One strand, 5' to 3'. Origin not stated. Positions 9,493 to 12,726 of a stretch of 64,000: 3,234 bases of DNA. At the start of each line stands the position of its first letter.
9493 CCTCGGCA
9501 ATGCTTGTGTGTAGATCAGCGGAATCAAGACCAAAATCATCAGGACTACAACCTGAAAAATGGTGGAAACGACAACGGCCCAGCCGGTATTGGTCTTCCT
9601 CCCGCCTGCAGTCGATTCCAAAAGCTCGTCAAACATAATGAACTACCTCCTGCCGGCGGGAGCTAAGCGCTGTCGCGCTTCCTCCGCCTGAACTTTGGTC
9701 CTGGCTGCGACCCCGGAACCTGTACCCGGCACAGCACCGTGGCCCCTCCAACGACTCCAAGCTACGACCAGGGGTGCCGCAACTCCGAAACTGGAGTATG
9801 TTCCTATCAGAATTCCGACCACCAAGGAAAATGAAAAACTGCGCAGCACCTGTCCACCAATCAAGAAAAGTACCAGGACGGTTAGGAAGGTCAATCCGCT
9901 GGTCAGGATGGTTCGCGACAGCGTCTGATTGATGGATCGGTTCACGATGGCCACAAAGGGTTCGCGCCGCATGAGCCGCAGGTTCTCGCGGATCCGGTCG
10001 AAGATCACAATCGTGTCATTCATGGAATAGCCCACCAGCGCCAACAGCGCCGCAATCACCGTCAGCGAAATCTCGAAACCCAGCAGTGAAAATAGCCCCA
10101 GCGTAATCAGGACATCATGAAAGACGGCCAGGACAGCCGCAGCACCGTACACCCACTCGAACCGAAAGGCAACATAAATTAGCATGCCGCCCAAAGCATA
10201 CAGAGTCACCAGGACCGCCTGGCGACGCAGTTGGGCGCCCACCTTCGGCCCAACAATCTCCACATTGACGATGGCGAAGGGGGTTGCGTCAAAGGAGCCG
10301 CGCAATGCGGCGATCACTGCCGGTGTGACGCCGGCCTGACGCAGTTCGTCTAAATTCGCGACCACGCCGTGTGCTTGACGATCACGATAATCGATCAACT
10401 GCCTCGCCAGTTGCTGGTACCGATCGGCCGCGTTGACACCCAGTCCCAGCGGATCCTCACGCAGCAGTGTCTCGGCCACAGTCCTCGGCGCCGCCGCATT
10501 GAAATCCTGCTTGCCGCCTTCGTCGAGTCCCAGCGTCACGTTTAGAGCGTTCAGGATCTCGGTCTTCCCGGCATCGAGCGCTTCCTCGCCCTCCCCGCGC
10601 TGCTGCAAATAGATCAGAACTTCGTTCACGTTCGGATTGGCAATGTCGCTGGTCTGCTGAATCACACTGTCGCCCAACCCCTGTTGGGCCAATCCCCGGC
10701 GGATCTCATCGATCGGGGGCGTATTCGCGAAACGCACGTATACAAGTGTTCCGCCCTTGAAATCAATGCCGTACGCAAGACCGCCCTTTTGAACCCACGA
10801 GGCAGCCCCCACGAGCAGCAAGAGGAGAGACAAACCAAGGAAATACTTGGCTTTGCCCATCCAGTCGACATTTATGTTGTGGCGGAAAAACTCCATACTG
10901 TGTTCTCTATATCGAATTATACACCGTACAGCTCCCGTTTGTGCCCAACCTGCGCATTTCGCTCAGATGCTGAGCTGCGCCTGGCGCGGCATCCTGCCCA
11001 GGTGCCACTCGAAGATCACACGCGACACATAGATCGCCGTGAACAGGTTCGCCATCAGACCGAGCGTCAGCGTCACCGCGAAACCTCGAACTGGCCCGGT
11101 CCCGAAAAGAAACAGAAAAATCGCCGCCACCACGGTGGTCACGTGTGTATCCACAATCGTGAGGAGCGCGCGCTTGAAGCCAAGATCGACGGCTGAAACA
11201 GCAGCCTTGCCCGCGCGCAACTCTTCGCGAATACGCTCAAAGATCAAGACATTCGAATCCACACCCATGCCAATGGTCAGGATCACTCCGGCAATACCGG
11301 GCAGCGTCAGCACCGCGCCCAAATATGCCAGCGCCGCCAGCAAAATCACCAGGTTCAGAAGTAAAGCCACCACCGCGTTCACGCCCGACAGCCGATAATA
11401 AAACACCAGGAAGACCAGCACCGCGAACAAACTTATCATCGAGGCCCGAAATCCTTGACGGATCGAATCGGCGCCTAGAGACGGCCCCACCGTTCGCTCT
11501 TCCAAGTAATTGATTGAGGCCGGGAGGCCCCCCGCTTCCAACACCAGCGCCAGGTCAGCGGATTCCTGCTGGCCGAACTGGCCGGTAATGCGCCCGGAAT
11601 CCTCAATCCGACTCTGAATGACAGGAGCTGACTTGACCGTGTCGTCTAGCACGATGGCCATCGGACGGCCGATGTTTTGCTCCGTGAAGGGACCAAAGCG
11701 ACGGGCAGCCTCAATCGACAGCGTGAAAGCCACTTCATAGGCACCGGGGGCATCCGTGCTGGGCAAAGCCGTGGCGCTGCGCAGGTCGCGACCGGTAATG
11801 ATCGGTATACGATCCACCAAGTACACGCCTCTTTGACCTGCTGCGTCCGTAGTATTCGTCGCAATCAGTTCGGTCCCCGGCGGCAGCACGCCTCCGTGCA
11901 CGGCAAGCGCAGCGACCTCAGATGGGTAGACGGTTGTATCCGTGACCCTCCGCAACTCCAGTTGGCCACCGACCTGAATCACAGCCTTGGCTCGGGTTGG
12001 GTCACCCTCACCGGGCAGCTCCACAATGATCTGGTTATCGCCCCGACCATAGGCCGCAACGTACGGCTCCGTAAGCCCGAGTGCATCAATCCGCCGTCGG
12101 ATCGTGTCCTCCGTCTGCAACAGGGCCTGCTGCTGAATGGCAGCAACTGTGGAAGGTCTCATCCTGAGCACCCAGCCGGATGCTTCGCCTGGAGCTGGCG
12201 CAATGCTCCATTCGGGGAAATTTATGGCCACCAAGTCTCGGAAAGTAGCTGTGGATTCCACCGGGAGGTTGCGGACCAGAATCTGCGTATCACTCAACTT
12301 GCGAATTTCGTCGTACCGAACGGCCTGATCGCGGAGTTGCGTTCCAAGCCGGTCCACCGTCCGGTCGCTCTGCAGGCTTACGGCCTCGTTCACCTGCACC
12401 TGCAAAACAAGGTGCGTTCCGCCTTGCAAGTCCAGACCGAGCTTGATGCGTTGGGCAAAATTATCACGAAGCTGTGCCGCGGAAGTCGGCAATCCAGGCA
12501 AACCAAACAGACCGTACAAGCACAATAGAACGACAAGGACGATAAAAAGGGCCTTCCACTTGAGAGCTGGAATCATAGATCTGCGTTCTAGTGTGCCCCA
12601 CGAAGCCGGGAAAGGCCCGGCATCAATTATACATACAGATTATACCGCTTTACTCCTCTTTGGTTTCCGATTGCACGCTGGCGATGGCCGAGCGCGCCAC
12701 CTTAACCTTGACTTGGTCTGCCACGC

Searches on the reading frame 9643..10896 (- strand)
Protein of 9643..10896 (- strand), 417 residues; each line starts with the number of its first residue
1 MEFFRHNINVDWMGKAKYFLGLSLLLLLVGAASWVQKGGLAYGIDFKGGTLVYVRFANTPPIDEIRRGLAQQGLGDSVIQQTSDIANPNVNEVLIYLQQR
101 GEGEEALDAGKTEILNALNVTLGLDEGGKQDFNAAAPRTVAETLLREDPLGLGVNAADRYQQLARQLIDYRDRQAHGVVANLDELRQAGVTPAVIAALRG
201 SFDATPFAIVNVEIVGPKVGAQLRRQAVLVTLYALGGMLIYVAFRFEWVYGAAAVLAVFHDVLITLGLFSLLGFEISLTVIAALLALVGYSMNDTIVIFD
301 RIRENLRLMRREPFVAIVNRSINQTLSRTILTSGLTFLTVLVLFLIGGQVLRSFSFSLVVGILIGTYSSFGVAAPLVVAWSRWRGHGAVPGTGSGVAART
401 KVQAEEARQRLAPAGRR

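Call 37: search_protein_families(library=pfam, proteins=[window:9643-10896:-], max_evalue=0.00001)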
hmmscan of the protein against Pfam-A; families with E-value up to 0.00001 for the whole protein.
window:9643-10896:- (417 aa): 1 family
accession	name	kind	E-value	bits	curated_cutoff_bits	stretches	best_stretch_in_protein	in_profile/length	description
PF02355.23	SecD_SecF_C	-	3.2e-63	213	20.5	1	206-382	12-188/189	Protein export membrane protein SecD/SecF, C-terminal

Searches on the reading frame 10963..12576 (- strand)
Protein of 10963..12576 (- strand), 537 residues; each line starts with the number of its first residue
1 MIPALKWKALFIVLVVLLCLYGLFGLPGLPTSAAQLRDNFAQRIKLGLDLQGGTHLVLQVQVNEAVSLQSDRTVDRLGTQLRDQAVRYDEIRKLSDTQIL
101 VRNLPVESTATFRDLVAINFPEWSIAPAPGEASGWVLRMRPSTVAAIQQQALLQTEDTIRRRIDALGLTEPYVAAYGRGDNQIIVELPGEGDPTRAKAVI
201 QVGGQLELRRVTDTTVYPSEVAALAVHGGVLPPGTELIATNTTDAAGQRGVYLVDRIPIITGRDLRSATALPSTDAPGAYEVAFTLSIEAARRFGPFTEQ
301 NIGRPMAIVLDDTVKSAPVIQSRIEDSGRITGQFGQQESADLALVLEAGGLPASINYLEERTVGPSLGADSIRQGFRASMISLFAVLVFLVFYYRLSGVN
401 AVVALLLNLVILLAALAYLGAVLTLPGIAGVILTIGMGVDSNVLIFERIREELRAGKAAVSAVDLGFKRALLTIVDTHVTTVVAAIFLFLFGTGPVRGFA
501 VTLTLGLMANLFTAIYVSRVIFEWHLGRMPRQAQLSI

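Call 37: search_protein_families(library=pfam, proteins=[window:10963-12576:-], max_evalue=0.00001)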
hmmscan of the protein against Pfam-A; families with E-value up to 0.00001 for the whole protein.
window:10963-12576:- (537 aa): 4 families
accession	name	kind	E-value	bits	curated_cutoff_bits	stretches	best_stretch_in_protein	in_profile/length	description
PF22599.2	SecDF_P1_head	-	1.6e-29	102.5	27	1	248-353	9-114/114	SecDF, P1 head subdomain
PF02355.23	SecD_SecF_C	-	6.4e-25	88.1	20.5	1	354-524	12-185/189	Protein export membrane protein SecD/SecF, C-terminal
PF21760.3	SecD_1st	-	2.2e-16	59.5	27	1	154-212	3-59/60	Protein translocase subunit SecDF, P1 domain, N-terminal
PF07549.19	Sec_GG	-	7.7e-06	25.7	20.3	0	40-61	4-25/28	SecD/SecF GG Motif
